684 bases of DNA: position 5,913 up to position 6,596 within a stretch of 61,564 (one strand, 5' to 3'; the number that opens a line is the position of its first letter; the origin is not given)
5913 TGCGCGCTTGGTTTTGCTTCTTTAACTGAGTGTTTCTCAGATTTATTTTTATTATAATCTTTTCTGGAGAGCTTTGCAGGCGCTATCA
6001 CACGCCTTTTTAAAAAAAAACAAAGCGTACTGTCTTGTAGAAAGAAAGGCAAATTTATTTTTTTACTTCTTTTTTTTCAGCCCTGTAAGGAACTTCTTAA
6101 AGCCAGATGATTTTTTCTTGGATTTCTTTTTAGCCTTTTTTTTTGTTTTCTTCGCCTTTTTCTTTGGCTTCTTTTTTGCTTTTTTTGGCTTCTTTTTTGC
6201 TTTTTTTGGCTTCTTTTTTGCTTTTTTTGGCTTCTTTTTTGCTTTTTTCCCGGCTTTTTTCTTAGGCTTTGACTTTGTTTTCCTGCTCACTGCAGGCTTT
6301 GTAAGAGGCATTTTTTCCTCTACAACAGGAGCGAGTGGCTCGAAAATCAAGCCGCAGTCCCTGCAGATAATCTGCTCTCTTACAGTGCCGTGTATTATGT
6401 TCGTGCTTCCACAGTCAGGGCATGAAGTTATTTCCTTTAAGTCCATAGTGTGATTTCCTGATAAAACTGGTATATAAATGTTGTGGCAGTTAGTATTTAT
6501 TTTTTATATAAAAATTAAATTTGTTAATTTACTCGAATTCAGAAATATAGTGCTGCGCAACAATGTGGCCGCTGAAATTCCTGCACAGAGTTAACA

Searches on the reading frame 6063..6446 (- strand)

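Call 54: search_protein_families(library=pfam, proteins=[window:6063-6446:-], max_evalue=0.001)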
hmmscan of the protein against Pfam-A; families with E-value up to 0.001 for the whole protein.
window:6063-6446:- (127 aa): 2 families
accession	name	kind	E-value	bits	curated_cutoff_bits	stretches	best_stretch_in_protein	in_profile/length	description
PF08271.17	Zn_Ribbon_TF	-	2.8e-06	27.2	29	1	8-36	2-30/43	TFIIB zinc-binding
PF09723.15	Zn_ribbon_8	-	0.00034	21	34.4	0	28-43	8-23/41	Zinc ribbon domain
